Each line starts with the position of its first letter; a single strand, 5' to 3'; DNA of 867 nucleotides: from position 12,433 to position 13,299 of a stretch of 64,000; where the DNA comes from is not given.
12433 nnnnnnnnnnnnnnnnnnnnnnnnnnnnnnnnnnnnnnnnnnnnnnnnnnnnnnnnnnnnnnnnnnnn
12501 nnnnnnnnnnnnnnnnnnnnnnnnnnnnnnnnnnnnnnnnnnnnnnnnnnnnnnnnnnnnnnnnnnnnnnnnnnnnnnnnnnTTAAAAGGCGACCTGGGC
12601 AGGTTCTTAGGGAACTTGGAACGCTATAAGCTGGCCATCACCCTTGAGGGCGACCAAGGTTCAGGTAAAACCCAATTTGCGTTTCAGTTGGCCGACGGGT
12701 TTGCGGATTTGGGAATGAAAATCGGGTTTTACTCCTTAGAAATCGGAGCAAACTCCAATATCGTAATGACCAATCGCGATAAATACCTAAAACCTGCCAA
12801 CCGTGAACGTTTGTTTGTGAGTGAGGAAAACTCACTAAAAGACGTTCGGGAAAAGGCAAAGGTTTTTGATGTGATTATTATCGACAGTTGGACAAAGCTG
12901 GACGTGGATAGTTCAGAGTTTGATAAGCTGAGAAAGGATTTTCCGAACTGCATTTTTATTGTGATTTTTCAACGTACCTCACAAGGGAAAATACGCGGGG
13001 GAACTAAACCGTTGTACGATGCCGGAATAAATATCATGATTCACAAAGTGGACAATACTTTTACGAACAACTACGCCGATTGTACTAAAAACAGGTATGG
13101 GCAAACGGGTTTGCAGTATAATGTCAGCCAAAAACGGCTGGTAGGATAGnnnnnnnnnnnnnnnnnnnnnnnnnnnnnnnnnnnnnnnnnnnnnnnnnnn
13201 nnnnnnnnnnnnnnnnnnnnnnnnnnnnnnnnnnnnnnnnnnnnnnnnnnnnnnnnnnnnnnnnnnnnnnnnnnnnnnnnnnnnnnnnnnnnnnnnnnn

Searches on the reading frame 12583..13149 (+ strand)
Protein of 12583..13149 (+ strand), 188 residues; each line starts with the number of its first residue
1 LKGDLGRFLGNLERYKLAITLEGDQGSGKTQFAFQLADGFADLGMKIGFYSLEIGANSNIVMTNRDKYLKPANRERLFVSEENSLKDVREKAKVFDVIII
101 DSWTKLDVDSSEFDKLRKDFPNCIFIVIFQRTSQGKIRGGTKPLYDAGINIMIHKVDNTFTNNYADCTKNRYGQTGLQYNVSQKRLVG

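Call 35: find_homologous_proteins(query=window:12583-13149:+, max_evalue=0.001)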
Query window:12583-13149:+ (188 aa): 47 proteins with E <= 0.001 among 189 candidates.
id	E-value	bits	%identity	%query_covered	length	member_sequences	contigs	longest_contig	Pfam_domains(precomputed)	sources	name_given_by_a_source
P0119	6.4e-115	400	95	99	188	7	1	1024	-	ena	-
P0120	5.8e-110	384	92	99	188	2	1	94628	-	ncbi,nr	ncbi:MAG: hypothetical protein F9K23_16360 [Bacteroidetes bacterium]|nr:MAG: hypothetical protein F9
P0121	1.9e-100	353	83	100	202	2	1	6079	-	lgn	-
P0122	4.0e-98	345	84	99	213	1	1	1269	-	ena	-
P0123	2.6e-97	343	82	99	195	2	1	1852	-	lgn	-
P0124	5.4e-93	328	75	100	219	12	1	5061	-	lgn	-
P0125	2.3e-89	317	74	100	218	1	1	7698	-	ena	-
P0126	4.6e-83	296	73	99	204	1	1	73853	-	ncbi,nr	ncbi:MAG: hypothetical protein F9K23_17015 [Bacteroidetes bacterium]|nr:MAG: hypothetical protein F9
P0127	6.7e-81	289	69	94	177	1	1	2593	-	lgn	-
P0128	1.5e-78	281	67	99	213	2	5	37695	-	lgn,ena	-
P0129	1.7e-75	271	65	99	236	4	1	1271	-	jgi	jgi:nucleoside-triphosphatase THEP1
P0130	1.9e-75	271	65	99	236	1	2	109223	-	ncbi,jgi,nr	ncbi:MAG: hypothetical protein O9340_12150 [Cyclobacteriaceae bacterium]|jgi:hypothetical protein|nr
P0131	3.7e-75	270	64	99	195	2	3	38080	-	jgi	jgi:nucleoside-triphosphatase THEP1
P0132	5.3e-74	267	63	99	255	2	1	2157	-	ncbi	-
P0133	6.8e-74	266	63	99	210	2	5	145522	-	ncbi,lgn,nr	ncbi:MAG: hypothetical protein JST74_10980 [Bacteroidetes bacterium]|nr:hypothetical protein [Bacter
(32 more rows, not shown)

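Call 37: find_related_loci(query=A3, collection=metagenome_contigs, flank=4000)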
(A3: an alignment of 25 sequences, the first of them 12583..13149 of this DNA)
Query A3 (188 aa) in metagenome_contigs; peptide patterns used: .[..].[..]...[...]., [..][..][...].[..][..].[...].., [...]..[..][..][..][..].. (x = any residue, [..] = any of these).
442 stretches matched a pattern; 36 encode a relative of the query (tblastn E <= 1e-3); 36 distinct loci.
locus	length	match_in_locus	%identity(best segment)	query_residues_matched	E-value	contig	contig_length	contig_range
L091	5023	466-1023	95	1-186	5e-120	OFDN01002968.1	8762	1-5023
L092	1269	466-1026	84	1-187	2e-114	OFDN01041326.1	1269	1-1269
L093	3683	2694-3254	75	1-187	5e-100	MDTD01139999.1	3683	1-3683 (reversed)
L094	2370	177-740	74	1-188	5e-100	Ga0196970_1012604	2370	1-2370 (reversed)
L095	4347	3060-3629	67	1-188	9e-87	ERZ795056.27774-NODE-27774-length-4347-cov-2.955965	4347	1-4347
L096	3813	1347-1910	68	1-186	1e-86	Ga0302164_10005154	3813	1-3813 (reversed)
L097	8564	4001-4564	68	1-186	4e-86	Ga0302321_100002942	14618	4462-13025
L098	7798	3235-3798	69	1-186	5e-86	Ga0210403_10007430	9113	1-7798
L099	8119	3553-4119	64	1-187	6e-80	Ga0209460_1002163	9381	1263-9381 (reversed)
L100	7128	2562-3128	64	1-187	1e-79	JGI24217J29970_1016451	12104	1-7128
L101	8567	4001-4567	60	1-187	1e-77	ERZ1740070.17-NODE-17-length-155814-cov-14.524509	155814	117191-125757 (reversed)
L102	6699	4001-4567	67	1-187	4e-85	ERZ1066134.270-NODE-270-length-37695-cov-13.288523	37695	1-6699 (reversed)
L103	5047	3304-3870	55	1-187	2e-71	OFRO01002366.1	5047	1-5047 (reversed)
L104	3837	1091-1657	55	1-187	2e-71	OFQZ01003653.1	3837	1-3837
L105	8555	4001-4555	55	5-187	2e-69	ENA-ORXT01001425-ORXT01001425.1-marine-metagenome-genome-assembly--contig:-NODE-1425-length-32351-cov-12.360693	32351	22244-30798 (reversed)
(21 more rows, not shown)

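Call 38: find_related_loci(query=A3, collection=viral_contigs, flank=4000)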
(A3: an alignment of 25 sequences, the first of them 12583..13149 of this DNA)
Query A3 (188 aa) in viral_contigs; peptide patterns used: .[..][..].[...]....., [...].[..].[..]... (x = any residue, [..] = any of these).
29 stretches matched a pattern, but none encodes a relative of the query by tblastn (E <= 1e-3).
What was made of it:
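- Tried and rejected: The NTPase also has no relatives in the viral contigs (call 38).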

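Call 45: find_encoding_contigs(protein=P0125, flank=6000, max_places=4)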
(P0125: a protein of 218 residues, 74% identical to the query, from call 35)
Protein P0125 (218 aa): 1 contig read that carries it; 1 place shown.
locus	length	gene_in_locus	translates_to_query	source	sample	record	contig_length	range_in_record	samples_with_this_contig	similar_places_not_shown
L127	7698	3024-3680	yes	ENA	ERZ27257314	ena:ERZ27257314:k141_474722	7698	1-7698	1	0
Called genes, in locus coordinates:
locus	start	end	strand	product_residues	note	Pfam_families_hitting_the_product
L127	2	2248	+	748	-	?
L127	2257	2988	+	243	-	-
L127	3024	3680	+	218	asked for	-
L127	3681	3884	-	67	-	-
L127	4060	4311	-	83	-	-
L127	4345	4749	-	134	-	-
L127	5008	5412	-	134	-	-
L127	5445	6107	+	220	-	-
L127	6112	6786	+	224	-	-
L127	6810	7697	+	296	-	?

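Call 46: find_encoding_contigs(protein=P0124, flank=6000, max_places=6)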
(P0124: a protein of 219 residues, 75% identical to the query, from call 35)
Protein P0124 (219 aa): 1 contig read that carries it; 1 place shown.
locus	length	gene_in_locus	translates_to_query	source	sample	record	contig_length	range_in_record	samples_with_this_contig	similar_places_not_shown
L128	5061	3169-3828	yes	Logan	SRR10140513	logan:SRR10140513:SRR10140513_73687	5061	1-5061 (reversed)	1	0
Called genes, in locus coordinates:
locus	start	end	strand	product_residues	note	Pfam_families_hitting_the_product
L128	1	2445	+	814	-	?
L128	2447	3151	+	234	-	-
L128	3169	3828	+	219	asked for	-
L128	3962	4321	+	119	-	-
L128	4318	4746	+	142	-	-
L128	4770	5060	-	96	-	?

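Call 51: search_protein_families(library=phrogs, proteins=[window:12583-13149:+], max_evalue=0.001)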
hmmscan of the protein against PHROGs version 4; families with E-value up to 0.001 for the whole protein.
window:12583-13149:+ (188 aa): 2 families
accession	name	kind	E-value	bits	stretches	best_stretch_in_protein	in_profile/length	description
phrog_6891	-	other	3.3e-13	50.9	1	18-152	44-180/310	ATPase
phrog_1366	-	unknown function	1.6e-07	32.2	1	15-105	13-100/307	-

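Call 52: search_dna_similar(query=window:12583-13149:+, collection=plasmids, mode=protein, max_rows=15)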
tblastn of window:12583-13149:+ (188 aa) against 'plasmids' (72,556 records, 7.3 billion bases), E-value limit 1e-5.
Records with a match: 8; places in all: 8; records where one place covers at least 80% of the query: 7.
Best place of each record, by identity: <60% 8.
By first word of the organism name: Persicobacter 4; Fulvitalea 2; Phocaeicola 1; Bacteroides 1.
By predicted mobility (MOB-suite, as given by PLSDB): non-mobilizable 8.
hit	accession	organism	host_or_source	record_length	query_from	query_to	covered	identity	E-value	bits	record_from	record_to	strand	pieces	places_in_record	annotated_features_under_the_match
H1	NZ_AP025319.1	Fulvitalea axinellae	-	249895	1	187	99%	39.6%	7e-34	133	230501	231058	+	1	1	hypothetical protein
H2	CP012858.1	Persicobacter sp. JZB09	cell culture,soil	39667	1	188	100%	34.0%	2e-30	123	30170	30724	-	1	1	record has no annotation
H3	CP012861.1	Persicobacter sp. JZB09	cell culture,soil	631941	1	188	100%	34.0%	3e-30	122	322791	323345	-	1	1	record has no annotation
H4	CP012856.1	Persicobacter sp. JZB09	cell culture,soil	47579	1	188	100%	33.5%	5e-29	119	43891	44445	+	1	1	record has no annotation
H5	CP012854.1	Persicobacter sp. JZB09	cell culture,soil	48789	1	187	99%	31.2%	2e-26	112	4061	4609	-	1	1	record has no annotation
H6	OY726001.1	Phocaeicola massiliensis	-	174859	23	184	86%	27.9%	2e-7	57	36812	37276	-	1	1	record has no annotation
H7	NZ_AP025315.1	Fulvitalea axinellae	-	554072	23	173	80%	25.2%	2e-6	54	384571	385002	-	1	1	ATP-binding protein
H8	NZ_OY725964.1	Bacteroides finegoldii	-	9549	21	128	57%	31.3%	1e-7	57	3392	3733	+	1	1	hypothetical protein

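Call 53: search_dna_similar(query=window:12583-13149:+, collection=phages, mode=protein, max_rows=15)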
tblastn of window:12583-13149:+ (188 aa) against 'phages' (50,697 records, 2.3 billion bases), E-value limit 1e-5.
Records with a match: 21; places in all: 21; records where one place covers at least 80% of the query: 20.
Best place of each record, by identity: <60% 21.
By first word of the organism name: Bacteroides 20; Elizabethkingia 1.
By host as written in the record: - 9; Bacteroides koreensis HM3 2; Bacteroides xylanisolvens HM7 2; Bacteroides thetaiotaomicron jmh42 1; Bacteroides thetaiotaomicron jmh43 1; Bacteroides thetaiotaomicron jmh51 1; Bacteroides thetaiotaomicron jmh79 1; Bacteroides dorei CL02T12C06 1; and 3 more.
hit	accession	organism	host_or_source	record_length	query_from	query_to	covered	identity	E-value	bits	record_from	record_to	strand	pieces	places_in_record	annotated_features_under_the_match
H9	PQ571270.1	Bacteroides phage BKO1-TP4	Bacteroides koreensis HM3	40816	23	184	86%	28.5%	4e-8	58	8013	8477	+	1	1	ATPase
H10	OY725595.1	Bacteroides phage p00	-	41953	23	184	86%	28.5%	4e-8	58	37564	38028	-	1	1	ATPase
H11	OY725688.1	Bacteroides phage p00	-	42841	23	184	86%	28.5%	4e-8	58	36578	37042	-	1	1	ATPase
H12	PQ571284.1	Bacteroides phage BX-TP1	Bacteroides xylanisolvens HM7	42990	23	184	86%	28.5%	4e-8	58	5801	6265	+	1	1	ATPase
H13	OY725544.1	Bacteroides phage p00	-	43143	23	184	86%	28.5%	4e-8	58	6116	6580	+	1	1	ATPase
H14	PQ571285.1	Bacteroides phage BX-TP2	Bacteroides xylanisolvens HM7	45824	23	184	86%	28.5%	4e-8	58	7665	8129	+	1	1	ATPase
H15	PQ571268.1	Bacteroides phage BKO1-TP1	Bacteroides koreensis HM3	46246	23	184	86%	28.5%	4e-8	58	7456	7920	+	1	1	ATPase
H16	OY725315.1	Bacteroides phage p00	-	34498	23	184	86%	27.9%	5e-8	57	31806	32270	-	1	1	ATPase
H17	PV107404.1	Bacteroides phage jmh42_hp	Bacteroides thetaiotaomicron jmh42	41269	23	184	86%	27.9%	5e-8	57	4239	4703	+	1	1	helicase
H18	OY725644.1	Bacteroides phage p00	-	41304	23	184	86%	27.9%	5e-8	57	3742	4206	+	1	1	ATPase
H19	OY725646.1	Bacteroides phage p00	-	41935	23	184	86%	27.9%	5e-8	57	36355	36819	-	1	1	ATPase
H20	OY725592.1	Bacteroides phage p00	-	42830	23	184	86%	27.9%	5e-8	57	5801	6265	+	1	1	ATPase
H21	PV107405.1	Bacteroides phage jmh43_hp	Bacteroides thetaiotaomicron jmh43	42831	23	184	86%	27.9%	5e-8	57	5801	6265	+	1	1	helicase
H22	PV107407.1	Bacteroides phage jmh51_hp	Bacteroides thetaiotaomicron jmh51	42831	23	184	86%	27.9%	5e-8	57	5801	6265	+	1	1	helicase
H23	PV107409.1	Bacteroides phage jmh79_hp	Bacteroides thetaiotaomicron jmh79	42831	23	184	86%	27.9%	5e-8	57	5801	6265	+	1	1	helicase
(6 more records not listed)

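Call 56: get_annotated_region(hit=H1, flank=7000)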
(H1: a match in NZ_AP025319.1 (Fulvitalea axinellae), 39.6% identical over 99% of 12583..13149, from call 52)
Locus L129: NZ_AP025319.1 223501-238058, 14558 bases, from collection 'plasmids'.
description: Fulvitalea axinellae strain DSM 100852 plasmid pFA5, complete sequence
organism: Fulvitalea axinellae (NCBI taxid 1182444)
taxonomy: Bacteria; Bacteroidota; Cytophagia; Cytophagales; Persicobacteraceae; Fulvitalea; Fulvitalea axinellae
host: -; source: -; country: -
typing (MOB-suite, as given by PLSDB): non-mobilizable
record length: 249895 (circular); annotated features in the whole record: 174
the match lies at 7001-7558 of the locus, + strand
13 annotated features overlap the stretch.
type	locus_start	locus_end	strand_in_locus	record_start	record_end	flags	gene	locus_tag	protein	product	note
CDS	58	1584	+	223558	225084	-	-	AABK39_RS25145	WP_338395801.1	hypothetical protein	-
CDS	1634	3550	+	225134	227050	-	-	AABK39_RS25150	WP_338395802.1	discoidin domain-containing protein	-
CDS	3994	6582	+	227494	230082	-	-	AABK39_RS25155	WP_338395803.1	TlpA disulfide reductase family protein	-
CDS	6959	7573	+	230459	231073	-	-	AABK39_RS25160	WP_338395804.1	hypothetical protein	-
CDS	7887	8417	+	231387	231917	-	-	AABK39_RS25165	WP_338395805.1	hypothetical protein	-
CDS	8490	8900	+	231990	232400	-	-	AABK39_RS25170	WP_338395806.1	hypothetical protein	-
CDS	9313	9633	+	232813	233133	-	-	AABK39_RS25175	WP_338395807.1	hypothetical protein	-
CDS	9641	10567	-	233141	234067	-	-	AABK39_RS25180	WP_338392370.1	IS3 family transposase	-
CDS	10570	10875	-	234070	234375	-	-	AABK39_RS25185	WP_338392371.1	transposase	GO:0006313 - DNA transposition [Evidence IEA]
CDS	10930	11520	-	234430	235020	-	-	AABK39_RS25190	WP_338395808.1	hypothetical protein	-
CDS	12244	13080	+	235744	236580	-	-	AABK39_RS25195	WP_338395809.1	AraC family transcriptional regulator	-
CDS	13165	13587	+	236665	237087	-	-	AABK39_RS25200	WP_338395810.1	DUF4345 domain-containing protein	-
CDS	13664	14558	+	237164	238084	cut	-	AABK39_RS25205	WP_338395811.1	SDR family NAD(P)-dependent oxidoreductase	-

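Call 57: get_annotated_region(hit=H2, flank=7000)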
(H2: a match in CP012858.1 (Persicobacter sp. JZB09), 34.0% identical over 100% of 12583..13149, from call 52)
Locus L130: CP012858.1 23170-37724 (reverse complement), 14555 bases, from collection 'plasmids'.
description: Persicobacter sp. JZB09 plasmid JZB09-Plasmid15, complete sequence
organism: Persicobacter sp. JZB09 (NCBI taxid 1085624)
taxonomy: Bacteria; Bacteroidota; Cytophagia; Cytophagales; Persicobacteraceae; Persicobacter; Persicobacter sp. JZB09
host: -; source: cell culture,soil; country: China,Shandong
typing (MOB-suite, as given by PLSDB): non-mobilizable
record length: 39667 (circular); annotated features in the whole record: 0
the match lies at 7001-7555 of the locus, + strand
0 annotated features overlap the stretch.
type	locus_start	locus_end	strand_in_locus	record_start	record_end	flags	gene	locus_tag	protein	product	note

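Call 59: find_encoding_contigs(protein=P0121, flank=6000, max_places=5)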
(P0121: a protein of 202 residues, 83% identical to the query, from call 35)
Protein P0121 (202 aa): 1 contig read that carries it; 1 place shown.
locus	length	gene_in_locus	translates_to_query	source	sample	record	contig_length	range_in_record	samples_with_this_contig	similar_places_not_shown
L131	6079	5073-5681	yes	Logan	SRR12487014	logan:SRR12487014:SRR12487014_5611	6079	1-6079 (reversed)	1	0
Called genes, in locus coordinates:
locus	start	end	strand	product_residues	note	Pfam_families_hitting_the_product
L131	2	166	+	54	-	?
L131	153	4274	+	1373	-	PF26972:DUF8306, PF00176:SNF2-rel_dom, PF04851:ResIII (faint), PF28555:Helicase_dom, PF00271:Helicase_C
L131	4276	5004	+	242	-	-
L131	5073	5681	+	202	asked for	-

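Call 60: find_encoding_contigs(protein=P0126, flank=6000, max_places=5)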
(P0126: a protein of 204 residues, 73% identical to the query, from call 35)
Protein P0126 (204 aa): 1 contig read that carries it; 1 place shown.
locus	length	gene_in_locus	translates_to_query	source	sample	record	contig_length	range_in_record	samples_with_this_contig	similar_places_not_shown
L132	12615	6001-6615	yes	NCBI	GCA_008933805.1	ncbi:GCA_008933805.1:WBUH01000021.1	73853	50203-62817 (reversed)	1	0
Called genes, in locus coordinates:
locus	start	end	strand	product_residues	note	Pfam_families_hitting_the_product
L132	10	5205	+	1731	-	PF13872:AAA_34, PF04851:ResIII, PF13871:Helicase_C_4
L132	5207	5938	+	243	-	-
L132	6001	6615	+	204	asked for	-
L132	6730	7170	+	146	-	-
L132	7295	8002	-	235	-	PF10677:DUF2490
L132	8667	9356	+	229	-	-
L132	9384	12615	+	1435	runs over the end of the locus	-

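Call 91: find_encoding_contigs(protein=P0123, flank=3000, max_places=5)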
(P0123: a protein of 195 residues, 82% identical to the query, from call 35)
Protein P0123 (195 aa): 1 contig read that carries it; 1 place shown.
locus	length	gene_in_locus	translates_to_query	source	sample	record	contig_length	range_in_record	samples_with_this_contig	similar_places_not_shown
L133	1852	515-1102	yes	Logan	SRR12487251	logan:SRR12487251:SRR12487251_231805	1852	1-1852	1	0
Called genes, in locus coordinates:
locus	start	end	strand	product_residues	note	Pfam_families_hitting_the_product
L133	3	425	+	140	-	?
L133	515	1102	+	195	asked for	-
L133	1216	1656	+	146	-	-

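Call 95: search_protein_families(library=pfam, proteins=[L132:8667-9356:+, L132:9384-12614:+, L132:6730-7170:+, L127:5445-6107:+, L127:6810-7697:+, L127:4345-4749:-, L132:5207-5938:+], max_evalue=0.01)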
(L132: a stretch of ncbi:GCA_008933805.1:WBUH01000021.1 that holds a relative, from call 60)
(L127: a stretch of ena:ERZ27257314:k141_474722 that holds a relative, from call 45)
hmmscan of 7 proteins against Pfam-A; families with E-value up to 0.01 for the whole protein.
L132:8667-9356:+ (229 aa): 0 families

L132:9384-12614:+ (1077 aa): 0 families

L132:6730-7170:+ (146 aa): 1 family
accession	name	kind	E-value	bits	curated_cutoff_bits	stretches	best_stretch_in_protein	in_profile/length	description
PF14908.11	HU-CCDC81_euk_1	-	0.0014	19.1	26.1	1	15-73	13-72/89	CCDC81 eukaryotic HU domain 1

L127:5445-6107:+ (220 aa): 0 families

L127:6810-7697:+ (296 aa): 0 families

L127:4345-4749:- (134 aa): 1 family
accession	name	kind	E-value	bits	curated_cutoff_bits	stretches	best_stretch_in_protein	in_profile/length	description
PF19744.4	DUF6232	-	0.00087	20.2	27.4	1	25-105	12-75/117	Family of unknown function (DUF6232)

L132:5207-5938:+ (243 aa): 0 families

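Call 97: search_solved_structures(query=window:12583-13149:+, max_evalue=0.01)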
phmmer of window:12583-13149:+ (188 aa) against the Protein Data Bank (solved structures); distinct sequences matched with E-value up to 0.01: 0.
